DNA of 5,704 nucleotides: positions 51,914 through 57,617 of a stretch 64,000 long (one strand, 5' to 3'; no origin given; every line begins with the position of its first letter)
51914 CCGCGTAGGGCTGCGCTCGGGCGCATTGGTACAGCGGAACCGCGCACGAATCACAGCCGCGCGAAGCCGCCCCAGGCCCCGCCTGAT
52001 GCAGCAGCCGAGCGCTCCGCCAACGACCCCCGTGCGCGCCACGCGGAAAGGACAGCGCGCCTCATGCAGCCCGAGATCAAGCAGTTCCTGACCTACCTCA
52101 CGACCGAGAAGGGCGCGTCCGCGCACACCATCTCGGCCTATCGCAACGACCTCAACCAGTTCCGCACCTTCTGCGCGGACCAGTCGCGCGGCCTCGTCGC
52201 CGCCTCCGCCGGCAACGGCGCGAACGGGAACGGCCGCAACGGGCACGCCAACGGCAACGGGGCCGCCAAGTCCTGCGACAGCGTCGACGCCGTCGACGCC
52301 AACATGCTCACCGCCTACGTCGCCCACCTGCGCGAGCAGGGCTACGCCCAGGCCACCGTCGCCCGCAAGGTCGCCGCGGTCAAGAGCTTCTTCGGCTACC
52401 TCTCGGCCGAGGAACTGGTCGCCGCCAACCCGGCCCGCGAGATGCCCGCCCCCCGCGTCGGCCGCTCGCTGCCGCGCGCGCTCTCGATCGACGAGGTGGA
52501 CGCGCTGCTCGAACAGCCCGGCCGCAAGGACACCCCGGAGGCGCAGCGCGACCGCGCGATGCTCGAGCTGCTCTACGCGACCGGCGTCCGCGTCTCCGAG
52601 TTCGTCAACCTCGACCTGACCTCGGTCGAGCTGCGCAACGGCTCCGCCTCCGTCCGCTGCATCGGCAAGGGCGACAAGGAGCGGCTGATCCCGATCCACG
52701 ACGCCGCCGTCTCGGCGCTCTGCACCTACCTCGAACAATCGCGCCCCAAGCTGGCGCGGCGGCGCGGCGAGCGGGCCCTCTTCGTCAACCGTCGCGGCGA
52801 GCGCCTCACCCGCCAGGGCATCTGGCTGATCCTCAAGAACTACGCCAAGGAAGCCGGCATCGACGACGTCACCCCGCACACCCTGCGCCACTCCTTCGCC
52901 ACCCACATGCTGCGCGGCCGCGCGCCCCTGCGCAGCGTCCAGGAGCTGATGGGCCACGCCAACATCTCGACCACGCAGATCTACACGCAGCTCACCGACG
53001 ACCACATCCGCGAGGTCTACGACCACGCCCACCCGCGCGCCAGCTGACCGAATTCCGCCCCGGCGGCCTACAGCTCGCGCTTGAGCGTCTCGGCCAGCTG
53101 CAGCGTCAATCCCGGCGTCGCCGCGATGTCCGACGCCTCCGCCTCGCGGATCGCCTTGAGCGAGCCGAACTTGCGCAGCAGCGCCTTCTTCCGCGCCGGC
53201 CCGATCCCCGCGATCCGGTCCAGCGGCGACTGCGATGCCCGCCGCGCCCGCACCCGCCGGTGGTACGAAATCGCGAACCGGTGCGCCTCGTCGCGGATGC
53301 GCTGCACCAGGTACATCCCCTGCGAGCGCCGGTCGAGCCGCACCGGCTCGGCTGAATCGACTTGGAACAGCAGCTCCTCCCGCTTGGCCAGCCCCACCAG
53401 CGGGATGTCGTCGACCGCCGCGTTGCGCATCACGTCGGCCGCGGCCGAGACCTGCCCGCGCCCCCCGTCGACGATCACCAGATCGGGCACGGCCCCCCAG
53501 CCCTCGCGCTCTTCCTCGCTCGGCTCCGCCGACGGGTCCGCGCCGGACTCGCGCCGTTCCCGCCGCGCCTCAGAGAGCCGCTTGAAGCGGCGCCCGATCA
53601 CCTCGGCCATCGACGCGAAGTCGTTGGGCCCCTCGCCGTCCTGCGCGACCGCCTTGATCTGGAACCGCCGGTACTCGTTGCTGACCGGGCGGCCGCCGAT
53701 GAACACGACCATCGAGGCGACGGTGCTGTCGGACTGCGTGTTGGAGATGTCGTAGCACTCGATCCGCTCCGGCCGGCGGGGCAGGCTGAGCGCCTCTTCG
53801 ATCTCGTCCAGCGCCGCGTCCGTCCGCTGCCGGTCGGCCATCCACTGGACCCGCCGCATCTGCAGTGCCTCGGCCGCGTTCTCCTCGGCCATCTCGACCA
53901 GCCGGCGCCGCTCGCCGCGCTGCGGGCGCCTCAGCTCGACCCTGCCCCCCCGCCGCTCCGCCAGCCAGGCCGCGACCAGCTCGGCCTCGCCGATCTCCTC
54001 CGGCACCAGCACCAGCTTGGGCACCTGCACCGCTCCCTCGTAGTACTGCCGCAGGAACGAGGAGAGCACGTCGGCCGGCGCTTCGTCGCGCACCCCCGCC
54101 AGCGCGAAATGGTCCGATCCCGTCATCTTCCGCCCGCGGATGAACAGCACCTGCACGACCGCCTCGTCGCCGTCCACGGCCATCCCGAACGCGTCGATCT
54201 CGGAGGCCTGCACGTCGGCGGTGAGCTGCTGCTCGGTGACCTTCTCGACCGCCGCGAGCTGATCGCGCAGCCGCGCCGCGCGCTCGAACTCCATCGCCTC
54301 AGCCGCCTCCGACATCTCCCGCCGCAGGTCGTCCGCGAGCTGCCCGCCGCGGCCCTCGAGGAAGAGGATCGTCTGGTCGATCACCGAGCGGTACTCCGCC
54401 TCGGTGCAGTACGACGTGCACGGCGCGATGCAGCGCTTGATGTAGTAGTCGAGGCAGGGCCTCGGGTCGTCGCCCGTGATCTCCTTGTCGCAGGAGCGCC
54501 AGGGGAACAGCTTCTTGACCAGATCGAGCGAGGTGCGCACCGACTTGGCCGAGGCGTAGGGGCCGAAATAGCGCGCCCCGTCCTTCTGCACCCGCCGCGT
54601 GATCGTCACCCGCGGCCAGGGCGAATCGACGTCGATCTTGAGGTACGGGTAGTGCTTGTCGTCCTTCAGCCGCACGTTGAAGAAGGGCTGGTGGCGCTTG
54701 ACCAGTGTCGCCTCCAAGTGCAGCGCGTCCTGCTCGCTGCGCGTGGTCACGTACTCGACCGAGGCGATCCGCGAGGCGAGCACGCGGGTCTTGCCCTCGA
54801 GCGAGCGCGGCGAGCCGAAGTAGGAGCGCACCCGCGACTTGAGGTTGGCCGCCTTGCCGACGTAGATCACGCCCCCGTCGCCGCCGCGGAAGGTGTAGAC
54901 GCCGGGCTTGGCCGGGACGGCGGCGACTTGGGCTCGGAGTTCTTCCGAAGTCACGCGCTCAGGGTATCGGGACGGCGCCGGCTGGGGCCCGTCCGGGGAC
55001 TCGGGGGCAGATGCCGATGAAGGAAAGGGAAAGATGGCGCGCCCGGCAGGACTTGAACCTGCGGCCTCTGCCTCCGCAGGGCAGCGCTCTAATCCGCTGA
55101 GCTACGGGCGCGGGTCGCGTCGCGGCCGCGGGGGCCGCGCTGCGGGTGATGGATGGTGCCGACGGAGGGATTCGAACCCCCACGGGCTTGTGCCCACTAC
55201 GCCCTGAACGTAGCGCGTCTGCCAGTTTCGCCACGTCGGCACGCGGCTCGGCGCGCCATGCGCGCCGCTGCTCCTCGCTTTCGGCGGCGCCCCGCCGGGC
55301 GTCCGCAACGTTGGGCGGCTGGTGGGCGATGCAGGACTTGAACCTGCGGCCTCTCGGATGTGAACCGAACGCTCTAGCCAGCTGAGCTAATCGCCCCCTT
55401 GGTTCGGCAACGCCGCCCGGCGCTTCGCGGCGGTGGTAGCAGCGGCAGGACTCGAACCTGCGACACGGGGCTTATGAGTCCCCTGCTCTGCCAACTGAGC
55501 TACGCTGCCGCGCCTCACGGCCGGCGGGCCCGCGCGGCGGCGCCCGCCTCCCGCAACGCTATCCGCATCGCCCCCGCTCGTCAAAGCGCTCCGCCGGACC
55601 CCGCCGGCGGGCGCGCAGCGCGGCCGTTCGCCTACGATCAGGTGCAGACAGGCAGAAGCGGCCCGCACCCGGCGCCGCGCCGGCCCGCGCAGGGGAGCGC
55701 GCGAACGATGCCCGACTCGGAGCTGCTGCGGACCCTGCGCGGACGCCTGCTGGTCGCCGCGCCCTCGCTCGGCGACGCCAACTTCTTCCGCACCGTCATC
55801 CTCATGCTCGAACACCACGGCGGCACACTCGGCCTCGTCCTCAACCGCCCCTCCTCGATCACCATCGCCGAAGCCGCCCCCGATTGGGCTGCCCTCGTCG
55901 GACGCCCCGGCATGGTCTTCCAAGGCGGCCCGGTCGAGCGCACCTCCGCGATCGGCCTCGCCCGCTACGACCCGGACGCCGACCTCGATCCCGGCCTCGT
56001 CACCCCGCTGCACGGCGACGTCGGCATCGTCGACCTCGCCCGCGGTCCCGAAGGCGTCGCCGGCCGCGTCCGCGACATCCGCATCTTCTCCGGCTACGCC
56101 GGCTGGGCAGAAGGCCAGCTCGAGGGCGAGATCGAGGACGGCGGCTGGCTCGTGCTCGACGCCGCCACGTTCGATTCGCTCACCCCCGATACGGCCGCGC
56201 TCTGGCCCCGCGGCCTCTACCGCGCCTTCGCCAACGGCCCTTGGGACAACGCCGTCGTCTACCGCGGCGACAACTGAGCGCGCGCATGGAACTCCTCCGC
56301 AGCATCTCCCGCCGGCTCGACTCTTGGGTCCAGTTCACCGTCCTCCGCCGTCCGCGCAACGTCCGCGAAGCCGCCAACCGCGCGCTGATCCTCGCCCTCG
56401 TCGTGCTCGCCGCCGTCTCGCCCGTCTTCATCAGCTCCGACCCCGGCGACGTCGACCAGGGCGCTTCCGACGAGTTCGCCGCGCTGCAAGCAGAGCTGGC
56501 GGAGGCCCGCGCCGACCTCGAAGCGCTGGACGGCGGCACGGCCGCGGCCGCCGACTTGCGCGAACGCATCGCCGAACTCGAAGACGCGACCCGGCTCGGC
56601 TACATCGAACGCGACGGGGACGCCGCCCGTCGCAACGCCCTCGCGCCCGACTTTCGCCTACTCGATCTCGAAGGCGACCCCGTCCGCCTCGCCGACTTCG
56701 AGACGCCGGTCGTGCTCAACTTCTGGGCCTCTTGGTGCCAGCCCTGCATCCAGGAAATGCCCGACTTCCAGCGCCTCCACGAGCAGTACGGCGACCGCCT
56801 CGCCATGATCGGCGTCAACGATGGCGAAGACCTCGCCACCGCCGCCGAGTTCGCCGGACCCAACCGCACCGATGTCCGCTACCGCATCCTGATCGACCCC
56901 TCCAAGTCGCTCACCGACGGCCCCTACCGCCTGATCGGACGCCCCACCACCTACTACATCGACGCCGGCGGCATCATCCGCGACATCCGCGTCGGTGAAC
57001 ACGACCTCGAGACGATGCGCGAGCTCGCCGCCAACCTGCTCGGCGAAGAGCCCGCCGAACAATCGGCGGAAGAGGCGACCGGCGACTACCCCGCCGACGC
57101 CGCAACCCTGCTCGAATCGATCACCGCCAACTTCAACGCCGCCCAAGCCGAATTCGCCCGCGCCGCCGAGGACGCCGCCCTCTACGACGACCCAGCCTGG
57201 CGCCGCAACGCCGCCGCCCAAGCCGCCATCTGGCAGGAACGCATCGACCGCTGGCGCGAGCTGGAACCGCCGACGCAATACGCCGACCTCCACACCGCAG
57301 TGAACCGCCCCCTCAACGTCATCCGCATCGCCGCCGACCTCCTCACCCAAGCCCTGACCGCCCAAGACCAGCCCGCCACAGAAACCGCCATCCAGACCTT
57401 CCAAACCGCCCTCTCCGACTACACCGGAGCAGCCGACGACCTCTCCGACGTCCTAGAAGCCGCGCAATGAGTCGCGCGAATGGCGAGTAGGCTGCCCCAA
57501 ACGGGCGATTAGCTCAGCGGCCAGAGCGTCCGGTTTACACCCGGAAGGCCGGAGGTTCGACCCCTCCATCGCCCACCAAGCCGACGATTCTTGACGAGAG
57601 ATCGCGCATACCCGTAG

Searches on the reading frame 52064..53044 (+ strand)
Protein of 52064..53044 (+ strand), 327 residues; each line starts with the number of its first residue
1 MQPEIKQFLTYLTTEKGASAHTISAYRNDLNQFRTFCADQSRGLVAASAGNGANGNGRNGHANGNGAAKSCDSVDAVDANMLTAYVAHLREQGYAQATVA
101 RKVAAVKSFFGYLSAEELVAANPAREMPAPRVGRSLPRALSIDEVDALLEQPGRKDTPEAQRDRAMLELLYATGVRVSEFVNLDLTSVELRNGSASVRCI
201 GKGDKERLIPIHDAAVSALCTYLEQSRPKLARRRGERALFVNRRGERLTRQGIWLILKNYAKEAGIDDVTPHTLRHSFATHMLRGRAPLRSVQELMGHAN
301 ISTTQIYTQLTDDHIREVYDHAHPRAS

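Call 89: search_protein_families(library=pfam, proteins=[window:52064-53044:+], max_evalue=0.01)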
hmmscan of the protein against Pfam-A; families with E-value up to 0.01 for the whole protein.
window:52064-53044:+ (327 aa): 4 families
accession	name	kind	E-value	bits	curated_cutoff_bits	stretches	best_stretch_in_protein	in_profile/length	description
PF00589.27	Phage_integrase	-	4.5e-47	160.4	27.1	1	140-313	3-171/172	Phage integrase family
PF02899.23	Phage_int_SAM_1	-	1.8e-19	70.2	22.3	2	5-46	1-42/83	Phage integrase, N-terminal SAM-like domain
PF13495.12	Phage_int_SAM_4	-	2.5e-06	28.2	27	0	3-33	44-74/85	Phage integrase, N-terminal SAM-like domain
PF13102.12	Phage_int_SAM_5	-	9.3e-05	23.2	22.3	0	74-123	43-92/98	Phage integrase SAM-like domain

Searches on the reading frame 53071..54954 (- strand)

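Call 89: search_protein_families(library=pfam, proteins=[window:53071-54954:-], max_evalue=0.01)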
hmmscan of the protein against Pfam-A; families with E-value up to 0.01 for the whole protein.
window:53071-54954:- (628 aa): 6 families
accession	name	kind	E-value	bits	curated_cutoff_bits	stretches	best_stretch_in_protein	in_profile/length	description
PF08459.17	UvrC_RNaseH_dom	-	2.3e-51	174.3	22.3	1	387-562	2-159/159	UvrC RNAse H endonuclease domain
PF22920.2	UvrC_RNaseH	-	1.3e-37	128.7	24.3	1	253-365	2-114/116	UvrC Ribonuclease H-like domain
PF02151.25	UVR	-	1.7e-10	40.7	21.5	1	206-238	3-35/36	UvrB/uvrC motif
PF14520.12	HHH_5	-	2.9e-09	37.7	27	1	578-628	4-55/57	Helix-hairpin-helix domain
PF01541.30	GIY-YIG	-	3.1e-05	24.6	22.6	1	17-90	2-74/78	GIY-YIG catalytic domain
PF24348.1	DUF7508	-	0.0014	19.2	26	1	7-49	12-53/79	Domain of unknown function (DUF7508)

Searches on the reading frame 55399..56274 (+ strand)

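Call 89: search_protein_families(library=pfam, proteins=[window:55399-56274:+], max_evalue=0.01)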
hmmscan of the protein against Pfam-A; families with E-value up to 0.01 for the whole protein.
window:55399-56274:+ (292 aa): 1 family
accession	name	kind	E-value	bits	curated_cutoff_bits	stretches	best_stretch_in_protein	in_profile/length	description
PF02622.21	DUF179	-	1.2e-29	103.8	27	1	122-271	1-151/157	AlgH-like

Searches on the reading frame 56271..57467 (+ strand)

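Call 89: search_protein_families(library=pfam, proteins=[window:56271-57467:+], max_evalue=0.01)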
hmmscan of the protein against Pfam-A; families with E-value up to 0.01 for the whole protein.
window:56271-57467:+ (399 aa): 5 families
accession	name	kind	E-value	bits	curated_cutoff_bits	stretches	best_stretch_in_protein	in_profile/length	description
PF00578.27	AhpC-TSA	-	7.1e-19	68.4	26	1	125-238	5-123/124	AhpC/TSA family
PF08534.16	Redoxin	-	2.2e-13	50.7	26.6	1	123-243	4-135/148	Redoxin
PF00085.26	Thioredoxin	-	2e-06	28.2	23.5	1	141-193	15-67/103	Thioredoxin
PF13905.12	Thioredoxin_8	-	5.9e-06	27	27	1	146-194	3-53/94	Thioredoxin-like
PF00837.23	T4_deiodinase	-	0.0039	17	27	1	123-174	77-132/237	Iodothyronine deiodinase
